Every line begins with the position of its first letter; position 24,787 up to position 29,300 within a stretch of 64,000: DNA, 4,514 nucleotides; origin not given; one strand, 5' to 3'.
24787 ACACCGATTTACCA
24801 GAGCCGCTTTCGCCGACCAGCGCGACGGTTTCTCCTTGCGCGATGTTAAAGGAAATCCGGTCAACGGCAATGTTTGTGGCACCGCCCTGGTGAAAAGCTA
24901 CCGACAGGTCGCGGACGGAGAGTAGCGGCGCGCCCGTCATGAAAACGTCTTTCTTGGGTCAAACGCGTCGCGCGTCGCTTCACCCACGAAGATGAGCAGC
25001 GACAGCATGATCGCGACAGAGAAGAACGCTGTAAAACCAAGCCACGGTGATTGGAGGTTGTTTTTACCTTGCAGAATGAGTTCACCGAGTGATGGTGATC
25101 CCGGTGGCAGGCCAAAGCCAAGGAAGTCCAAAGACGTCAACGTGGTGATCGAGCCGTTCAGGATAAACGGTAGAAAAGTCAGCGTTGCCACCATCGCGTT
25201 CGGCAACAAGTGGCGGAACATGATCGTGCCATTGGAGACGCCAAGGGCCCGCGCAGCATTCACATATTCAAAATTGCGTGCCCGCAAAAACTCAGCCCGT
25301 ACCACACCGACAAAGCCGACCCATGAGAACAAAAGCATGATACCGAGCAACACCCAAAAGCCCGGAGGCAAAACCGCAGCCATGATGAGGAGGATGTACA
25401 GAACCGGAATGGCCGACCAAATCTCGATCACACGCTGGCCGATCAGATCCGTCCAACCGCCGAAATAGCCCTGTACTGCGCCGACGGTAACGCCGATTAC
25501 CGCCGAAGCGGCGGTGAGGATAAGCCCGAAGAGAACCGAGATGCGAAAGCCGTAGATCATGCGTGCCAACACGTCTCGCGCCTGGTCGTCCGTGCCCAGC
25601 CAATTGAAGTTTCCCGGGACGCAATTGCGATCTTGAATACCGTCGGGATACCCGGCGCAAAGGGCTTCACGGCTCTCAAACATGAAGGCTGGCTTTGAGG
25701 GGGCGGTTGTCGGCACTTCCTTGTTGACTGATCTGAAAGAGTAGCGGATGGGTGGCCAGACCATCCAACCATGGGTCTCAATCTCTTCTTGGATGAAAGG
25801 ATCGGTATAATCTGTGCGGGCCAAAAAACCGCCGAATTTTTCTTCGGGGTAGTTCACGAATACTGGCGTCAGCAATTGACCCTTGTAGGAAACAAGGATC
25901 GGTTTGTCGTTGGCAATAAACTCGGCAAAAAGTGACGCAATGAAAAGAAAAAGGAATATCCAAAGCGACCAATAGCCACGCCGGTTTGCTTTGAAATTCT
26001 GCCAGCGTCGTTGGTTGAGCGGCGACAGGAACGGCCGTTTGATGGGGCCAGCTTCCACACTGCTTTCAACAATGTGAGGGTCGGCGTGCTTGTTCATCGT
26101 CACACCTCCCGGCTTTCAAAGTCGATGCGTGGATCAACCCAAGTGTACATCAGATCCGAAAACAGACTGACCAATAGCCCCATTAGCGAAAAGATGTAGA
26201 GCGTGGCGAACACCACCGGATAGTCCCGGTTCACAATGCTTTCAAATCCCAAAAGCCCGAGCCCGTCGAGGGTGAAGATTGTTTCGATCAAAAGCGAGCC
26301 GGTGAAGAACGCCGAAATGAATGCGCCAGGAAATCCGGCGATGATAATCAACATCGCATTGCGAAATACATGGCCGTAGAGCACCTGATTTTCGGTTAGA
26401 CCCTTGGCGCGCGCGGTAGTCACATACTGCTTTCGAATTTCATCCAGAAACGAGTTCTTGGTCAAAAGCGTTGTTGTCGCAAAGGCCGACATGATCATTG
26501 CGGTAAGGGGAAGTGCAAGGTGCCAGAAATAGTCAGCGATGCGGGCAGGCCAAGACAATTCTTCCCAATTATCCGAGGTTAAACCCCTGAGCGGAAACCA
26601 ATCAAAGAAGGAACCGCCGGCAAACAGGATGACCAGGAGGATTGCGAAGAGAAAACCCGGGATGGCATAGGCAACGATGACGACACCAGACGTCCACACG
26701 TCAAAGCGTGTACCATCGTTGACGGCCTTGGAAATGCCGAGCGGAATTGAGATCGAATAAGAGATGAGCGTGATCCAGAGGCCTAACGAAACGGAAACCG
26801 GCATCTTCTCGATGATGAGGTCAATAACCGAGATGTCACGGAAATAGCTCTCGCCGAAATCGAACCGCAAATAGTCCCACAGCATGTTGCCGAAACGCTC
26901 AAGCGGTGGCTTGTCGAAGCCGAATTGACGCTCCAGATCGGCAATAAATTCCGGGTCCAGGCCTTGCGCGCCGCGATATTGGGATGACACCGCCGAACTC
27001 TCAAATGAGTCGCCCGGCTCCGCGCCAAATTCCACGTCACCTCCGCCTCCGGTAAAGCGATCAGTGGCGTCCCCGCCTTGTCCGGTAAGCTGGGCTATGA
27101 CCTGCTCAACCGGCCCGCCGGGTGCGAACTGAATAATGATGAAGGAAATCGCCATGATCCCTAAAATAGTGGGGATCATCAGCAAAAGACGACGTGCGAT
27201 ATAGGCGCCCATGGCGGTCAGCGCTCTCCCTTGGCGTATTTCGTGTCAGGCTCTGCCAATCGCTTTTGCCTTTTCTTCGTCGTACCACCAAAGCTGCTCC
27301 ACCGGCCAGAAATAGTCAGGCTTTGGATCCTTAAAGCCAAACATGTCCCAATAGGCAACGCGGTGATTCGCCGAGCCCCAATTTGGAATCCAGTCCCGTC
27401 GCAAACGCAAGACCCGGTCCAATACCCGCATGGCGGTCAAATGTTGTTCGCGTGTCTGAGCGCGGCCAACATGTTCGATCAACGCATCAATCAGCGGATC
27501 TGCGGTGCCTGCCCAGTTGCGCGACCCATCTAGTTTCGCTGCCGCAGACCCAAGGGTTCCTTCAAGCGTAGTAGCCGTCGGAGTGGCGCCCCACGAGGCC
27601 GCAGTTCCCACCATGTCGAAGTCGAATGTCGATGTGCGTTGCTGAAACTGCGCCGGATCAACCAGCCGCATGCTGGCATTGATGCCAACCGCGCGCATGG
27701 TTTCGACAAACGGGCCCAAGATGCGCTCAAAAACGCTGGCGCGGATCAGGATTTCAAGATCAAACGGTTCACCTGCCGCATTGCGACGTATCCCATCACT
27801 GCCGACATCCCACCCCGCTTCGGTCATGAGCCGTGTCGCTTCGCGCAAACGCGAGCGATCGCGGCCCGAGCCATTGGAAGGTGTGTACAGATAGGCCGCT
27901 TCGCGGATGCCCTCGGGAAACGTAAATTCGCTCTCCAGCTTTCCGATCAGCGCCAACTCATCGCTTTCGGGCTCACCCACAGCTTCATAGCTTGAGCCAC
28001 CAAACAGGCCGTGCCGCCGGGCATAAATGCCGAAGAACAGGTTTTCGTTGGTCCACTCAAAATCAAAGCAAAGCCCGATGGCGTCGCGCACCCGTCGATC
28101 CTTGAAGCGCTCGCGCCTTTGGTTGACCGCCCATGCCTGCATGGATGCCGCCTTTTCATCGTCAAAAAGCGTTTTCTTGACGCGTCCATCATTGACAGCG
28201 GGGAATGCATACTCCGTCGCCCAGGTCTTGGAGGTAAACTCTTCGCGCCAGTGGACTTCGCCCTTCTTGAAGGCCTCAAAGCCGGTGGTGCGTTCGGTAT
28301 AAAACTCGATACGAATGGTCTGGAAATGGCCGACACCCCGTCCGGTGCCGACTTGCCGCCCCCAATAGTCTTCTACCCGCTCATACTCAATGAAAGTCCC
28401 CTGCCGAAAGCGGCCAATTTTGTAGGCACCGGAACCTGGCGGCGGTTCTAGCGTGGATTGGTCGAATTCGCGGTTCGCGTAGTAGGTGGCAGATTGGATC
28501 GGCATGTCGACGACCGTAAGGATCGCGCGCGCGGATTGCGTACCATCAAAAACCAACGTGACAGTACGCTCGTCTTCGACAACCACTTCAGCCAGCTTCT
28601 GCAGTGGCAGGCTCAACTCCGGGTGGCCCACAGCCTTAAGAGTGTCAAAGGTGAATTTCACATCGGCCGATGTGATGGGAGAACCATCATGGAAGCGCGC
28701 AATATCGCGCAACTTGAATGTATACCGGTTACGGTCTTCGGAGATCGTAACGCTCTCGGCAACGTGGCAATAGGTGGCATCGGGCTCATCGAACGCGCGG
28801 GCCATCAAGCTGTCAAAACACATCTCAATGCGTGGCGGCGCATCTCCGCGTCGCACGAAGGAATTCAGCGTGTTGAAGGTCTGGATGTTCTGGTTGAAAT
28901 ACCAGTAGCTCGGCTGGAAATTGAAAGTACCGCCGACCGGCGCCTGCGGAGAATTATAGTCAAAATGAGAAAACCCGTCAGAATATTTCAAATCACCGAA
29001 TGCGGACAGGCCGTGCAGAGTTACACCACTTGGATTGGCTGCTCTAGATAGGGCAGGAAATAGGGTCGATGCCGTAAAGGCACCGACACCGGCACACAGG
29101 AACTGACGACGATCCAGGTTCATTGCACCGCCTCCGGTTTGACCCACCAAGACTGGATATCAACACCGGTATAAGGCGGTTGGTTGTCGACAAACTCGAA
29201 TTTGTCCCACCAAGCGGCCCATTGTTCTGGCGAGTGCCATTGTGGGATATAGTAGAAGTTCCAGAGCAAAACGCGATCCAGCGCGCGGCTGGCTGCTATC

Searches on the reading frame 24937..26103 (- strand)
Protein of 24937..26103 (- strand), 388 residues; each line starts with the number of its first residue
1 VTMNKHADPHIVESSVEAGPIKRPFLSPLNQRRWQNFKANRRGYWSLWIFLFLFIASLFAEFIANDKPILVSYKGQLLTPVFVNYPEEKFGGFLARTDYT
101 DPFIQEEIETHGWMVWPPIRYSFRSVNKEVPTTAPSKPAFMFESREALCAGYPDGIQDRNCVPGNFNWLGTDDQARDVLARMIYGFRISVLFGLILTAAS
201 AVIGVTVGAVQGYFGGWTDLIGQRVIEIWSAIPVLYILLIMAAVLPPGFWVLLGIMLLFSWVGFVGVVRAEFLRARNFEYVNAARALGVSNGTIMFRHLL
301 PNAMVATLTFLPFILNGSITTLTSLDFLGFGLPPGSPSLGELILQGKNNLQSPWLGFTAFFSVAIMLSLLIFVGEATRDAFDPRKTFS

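Call 17: search_protein_families(library=ncbifam, max_evalue=1e-10, proteins=[window:24937-26103:-])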
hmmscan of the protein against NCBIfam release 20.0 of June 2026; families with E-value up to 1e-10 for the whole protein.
window:24937-26103:- (388 aa): 14 families
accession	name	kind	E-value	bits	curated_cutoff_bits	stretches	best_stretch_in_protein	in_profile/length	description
NF011596.0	PRK15021.1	subfamily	4.3e-142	473.1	439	2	162-386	116-340/341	microcin C ABC transporter permease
NF045476.1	Opp4C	equivalog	2e-56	191.3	350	1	160-384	50-278/278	oligopeptide ABC transporter permease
NF045475.1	Opp3C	equivalog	4.6e-49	167.3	450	1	166-384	107-326/328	oligopeptide ABC transporter permease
NF045474.1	Opp2C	equivalog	5e-44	150.6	300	1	166-382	19-236/236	nickel transporter permease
NF045473.1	Opp1C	equivalog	6.3e-41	140.5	350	1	164-384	45-266/267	nickel/cobalt ABC transporter permease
TIGR02790.1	nickel_nikC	equivalog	4e-37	128.2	358.45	1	165-382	40-258/258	nickel ABC transporter permease subunit NikC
NF011662.0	PRK15082.1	equivalog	1.9e-36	126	484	1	160-384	74-299/303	glutathione ABC transporter permease GsiD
NF008160.0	PRK10913.1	equivalog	2.2e-36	125.8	483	1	168-384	80-297/300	dipeptide ABC transporter permease DppC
NF043080.1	MMSYN1_0166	equivalog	1.3e-33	116.3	370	1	159-385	75-305/307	oligopeptide ABC transporter permease OppC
NF047573.1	opine_perm_CntC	exception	3.5e-31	108.6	440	1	166-384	51-270/271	staphylopine uptake ABC transporter permease subunit CntC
NF007376.0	PRK09881.1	equivalog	4.1e-31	108.1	434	1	157-385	64-293/298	D,D-dipeptide ABC transporter permease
NF011935.0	PRK15406.1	equivalog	1.1e-29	104.2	433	1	167-384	82-300/302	oligopeptide ABC transporter permease OppC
NF007738.0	PRK10417.1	equivalog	8.6e-26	91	335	1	162-384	47-270/277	nickel ABC transporter permease subunit NikC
NF011691.0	PRK15111.1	equivalog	6.2e-16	58.8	379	1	168-376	77-286/296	putrescine export ABC transporter permease SapC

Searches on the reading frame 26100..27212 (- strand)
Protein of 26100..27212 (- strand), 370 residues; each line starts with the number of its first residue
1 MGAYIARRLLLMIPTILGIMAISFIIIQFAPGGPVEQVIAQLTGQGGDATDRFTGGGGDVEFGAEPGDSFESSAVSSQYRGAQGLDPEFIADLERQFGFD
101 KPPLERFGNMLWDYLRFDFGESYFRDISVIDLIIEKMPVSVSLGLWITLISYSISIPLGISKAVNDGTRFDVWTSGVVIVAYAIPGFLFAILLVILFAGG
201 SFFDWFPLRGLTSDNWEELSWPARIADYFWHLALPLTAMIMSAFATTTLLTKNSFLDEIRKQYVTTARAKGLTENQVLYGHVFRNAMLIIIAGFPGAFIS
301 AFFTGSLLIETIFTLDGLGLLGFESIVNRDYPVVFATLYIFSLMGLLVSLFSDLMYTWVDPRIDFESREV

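Call 17: search_protein_families(library=ncbifam, max_evalue=1e-10, proteins=[window:26100-27212:-])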
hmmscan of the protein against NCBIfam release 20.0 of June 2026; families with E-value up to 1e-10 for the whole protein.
window:26100-27212:- (370 aa): 12 families
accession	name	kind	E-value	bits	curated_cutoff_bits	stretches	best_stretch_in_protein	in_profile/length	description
NF011712.0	PRK15133.1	subfamily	9.7e-162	538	445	1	1-368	1-364/364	microcin C ABC transporter permease YejB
NF045472.1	Opp4B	equivalog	9.1e-61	205.9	450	1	66-363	31-318/319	oligopeptide ABC transporter permease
NF045470.1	Opp2B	equivalog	5.3e-58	196.6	350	1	88-363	42-299/300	nickel ABC transporter permease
TIGR02789.1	nickel_nikB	equivalog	1.2e-55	189.2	447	1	87-364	48-307/314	nickel ABC transporter permease subunit NikB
NF045469.1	Opp1B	equivalog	1.1e-52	179.5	380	1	85-363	47-306/307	nickel/cobalt ABC transporter permease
NF007008.0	PRK09471.1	equivalog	3.1e-46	158.2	388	1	75-364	31-305/306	oligopeptide ABC transporter permease OppB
NF045471.1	Opp3B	equivalog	4.9e-46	157.5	480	1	78-365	34-304/308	oligopeptide ABC transporter permease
NF007677.0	PRK10352.1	equivalog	3.3e-43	147.9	433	1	87-364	48-307/314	nickel ABC transporter permease subunit NikB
NF008161.0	PRK10914.1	equivalog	9.4e-42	143.4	590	1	81-364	40-336/339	dipeptide ABC transporter permease DppB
NF043081.1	MMSYN1_0165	equivalog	3.1e-38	131.8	350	1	126-365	164-386/388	oligopeptide ABC transporter permease OppB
NF011661.0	PRK15081.1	equivalog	2.3e-34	119.3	463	1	86-365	44-305/306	glutathione ABC transporter permease GsiC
NF011690.0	PRK15110.1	equivalog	1.6e-20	73.8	432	1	112-360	49-310/321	putrescine export ABC transporter permease SapB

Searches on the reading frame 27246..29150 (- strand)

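Call 17: search_protein_families(library=ncbifam, max_evalue=1e-10, proteins=[window:27246-29150:-])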
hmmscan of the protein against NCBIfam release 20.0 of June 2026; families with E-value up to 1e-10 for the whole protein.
window:27246-29150:- (634 aa): 4 families
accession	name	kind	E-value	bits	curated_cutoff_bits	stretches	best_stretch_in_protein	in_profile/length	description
TIGR02294.1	nickel_nikA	equivalog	2.8e-26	92.1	393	1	128-384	50-298/501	nickel ABC transporter substrate-binding protein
NF047575.1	opine_bind_CntA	exception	3.9e-17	62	800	1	109-383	63-330/535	staphylopine-dependent metal ABC transporter substrate-binding lipoprotein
NF045467.1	Opp4A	equivalog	1.2e-14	53.5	650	0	128-171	80-123/556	oligopeptide ABC transporter substrate-binding protein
TIGR04028.1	SBP_KPN_01854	hypoth_equivalog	3.7e-11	42.3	468.5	0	129-281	47-207/509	TIGR04028 family ABC transporter substrate-binding protein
